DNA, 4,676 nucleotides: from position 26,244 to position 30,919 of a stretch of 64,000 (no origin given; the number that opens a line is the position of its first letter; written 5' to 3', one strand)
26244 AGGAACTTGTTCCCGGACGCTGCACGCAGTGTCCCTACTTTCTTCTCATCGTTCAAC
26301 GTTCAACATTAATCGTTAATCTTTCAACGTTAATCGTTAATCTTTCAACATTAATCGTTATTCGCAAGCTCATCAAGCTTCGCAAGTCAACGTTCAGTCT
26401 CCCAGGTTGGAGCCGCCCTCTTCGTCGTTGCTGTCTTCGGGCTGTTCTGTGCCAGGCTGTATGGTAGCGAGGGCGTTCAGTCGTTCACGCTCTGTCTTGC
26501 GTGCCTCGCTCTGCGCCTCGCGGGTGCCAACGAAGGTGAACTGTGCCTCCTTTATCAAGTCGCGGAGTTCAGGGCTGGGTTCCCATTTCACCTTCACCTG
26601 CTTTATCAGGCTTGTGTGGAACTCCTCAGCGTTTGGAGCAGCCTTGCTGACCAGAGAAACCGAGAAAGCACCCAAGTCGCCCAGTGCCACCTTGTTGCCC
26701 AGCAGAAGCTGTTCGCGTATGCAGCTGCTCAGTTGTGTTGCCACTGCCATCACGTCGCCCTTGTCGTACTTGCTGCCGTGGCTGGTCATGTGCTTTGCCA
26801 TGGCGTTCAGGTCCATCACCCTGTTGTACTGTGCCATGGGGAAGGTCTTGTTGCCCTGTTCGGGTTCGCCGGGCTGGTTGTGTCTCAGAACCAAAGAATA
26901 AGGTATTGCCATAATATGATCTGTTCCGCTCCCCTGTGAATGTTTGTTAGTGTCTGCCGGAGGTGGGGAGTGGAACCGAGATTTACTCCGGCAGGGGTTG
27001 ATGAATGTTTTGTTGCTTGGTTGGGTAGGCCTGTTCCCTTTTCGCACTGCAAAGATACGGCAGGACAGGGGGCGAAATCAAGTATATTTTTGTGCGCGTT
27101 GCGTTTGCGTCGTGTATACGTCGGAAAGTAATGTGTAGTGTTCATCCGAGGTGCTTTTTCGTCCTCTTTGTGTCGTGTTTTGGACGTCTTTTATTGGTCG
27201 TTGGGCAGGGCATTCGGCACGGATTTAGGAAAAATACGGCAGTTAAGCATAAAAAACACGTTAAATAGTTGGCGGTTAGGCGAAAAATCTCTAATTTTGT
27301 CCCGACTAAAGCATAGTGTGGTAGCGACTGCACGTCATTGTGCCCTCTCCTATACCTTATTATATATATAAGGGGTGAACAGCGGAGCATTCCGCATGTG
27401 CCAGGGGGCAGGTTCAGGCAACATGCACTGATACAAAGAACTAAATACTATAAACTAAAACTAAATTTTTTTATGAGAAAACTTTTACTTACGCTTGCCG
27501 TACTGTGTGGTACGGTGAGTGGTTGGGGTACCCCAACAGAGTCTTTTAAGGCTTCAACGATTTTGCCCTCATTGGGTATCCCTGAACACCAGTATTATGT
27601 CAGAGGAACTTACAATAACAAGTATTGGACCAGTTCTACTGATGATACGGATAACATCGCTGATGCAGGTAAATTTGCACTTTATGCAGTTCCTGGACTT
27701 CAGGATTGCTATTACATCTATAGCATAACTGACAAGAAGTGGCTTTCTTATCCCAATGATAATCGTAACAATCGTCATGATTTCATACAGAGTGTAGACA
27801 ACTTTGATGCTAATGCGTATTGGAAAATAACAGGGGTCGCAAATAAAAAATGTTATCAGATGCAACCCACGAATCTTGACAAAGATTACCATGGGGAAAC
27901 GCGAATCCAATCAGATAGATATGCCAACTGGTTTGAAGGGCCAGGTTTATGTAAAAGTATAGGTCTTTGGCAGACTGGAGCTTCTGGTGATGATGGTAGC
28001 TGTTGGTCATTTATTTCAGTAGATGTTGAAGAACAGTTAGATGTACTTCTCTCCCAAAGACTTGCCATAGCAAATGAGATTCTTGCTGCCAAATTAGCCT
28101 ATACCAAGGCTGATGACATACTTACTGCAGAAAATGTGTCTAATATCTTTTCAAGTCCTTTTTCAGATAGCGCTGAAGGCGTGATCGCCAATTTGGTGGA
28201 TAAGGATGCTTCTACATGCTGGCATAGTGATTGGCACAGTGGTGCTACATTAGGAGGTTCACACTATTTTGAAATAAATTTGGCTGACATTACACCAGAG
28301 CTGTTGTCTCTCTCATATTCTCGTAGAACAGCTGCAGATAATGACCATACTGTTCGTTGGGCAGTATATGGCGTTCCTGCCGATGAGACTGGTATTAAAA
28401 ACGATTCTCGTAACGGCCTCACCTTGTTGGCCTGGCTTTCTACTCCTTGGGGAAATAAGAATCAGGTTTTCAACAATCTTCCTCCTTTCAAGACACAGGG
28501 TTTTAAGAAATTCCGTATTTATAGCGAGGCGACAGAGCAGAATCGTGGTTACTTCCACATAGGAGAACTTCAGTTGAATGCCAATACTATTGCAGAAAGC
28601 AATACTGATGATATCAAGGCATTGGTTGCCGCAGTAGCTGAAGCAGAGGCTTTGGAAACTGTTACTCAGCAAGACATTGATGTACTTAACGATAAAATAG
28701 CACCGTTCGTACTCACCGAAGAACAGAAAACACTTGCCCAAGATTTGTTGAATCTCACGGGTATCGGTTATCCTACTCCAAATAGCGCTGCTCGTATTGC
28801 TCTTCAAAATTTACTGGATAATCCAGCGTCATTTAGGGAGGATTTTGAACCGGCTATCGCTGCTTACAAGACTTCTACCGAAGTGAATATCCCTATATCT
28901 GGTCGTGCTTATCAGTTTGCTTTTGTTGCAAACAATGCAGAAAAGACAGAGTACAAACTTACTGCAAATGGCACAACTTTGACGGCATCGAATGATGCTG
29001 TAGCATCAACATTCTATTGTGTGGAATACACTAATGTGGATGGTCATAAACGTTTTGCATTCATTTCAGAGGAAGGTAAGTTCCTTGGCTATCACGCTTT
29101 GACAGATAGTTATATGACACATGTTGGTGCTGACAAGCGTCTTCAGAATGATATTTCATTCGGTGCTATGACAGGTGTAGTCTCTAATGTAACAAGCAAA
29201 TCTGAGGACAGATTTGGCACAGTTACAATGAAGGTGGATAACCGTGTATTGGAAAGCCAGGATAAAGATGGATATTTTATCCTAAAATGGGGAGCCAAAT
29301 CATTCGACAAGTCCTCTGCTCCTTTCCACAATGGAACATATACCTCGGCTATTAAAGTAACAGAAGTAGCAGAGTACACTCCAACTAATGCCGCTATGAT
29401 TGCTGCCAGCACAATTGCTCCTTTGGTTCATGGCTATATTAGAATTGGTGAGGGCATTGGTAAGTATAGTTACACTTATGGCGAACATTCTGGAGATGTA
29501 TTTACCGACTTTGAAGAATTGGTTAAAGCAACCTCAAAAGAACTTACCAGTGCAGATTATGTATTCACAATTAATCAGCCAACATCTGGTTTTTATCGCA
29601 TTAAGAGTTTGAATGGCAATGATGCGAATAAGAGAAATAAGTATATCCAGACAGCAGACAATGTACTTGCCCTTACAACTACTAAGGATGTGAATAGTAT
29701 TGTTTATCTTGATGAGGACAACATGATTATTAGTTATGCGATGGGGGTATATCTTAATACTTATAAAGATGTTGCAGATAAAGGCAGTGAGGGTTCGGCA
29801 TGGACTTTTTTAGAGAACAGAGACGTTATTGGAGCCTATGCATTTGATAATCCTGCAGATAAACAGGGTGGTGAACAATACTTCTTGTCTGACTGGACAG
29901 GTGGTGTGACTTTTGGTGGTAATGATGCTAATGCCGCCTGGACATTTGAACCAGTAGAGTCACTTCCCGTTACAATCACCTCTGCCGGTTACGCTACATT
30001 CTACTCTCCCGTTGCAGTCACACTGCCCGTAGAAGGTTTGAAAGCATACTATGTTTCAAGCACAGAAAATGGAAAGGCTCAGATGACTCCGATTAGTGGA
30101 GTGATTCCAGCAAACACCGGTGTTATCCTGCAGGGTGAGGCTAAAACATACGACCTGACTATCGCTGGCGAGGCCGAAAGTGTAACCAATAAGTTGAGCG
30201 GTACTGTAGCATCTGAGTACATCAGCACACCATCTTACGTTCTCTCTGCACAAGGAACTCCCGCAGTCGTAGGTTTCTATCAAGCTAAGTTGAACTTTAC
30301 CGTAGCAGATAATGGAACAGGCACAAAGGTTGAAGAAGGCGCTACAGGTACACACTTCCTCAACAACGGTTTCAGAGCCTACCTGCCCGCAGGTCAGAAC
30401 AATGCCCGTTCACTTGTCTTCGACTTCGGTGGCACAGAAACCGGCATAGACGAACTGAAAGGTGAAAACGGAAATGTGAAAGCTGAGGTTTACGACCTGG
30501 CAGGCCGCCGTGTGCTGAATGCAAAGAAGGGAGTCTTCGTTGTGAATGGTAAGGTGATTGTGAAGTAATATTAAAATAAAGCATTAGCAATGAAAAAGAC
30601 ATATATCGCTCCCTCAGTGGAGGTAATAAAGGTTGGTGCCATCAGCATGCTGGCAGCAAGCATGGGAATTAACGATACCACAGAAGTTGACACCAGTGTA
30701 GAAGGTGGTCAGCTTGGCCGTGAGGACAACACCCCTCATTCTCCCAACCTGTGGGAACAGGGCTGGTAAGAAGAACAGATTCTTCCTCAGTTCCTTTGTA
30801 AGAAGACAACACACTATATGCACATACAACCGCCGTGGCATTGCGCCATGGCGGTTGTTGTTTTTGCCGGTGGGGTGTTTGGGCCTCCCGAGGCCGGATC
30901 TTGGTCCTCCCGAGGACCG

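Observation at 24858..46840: Many sequence-unrelated short-period 'word' arrays sit at gene 3' ends, donate stop codons and co-localise with hairpin elements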

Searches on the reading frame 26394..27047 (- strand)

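Call 6: search_protein_families(library=ncbifam, proteins=[window:26394-27047:-])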
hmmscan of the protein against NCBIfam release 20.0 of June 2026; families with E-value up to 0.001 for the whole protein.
window:26394-27047:- (217 aa): 1 family
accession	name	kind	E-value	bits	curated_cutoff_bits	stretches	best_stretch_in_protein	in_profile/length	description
TIGR01201.1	HU_rel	subfamily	1.6e-18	67.2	68.6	1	62-211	14-164/170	HU family DNA-binding protein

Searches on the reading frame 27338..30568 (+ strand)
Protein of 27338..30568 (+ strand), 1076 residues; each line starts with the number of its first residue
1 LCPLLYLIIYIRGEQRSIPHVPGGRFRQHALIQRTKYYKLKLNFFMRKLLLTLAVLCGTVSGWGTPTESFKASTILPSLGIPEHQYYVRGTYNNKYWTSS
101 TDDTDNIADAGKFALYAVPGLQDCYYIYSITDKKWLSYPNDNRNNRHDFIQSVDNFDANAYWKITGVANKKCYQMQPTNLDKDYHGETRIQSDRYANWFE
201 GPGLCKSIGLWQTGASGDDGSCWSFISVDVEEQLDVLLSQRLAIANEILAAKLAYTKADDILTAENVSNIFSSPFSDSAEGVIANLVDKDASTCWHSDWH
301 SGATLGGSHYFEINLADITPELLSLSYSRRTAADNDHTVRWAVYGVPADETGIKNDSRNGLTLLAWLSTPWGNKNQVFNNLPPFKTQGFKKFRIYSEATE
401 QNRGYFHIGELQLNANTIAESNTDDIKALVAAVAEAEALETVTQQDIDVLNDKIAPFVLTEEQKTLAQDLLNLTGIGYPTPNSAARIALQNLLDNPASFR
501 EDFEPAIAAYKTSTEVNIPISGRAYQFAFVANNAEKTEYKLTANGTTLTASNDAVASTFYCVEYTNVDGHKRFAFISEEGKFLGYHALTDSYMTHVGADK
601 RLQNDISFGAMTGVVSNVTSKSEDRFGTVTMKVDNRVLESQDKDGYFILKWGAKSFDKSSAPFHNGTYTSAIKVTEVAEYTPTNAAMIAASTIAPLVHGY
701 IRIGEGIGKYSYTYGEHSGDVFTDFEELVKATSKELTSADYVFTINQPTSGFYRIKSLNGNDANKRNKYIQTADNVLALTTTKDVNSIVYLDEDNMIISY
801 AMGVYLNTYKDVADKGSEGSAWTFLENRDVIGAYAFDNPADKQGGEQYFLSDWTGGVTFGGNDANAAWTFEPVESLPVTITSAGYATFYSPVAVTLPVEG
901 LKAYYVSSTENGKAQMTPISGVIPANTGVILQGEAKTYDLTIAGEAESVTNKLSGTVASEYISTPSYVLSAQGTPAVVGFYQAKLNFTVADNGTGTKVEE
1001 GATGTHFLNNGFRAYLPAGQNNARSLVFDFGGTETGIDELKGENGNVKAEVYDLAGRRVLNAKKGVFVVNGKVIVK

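Call 6: search_protein_families(library=ncbifam, proteins=[window:27338-30568:+])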
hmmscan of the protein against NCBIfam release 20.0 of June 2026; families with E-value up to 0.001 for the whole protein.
window:27338-30568:+ (1076 aa): 0 families

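Call 65: search_protein_families(library=pfam, proteins=[window:27473-30568:+], max_evalue=0.00001)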
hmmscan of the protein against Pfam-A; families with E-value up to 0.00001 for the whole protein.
window:27473-30568:+ (1031 aa): 0 families

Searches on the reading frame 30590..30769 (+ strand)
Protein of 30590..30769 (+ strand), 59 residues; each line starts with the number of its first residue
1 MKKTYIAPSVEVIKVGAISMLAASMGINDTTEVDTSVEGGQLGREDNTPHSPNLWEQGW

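Call 90: search_protein_families(library=pfam, proteins=[window:30590-30769:+], max_evalue=0.01)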
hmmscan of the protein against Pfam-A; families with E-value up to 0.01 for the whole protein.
window:30590-30769:+ (59 aa): 0 families
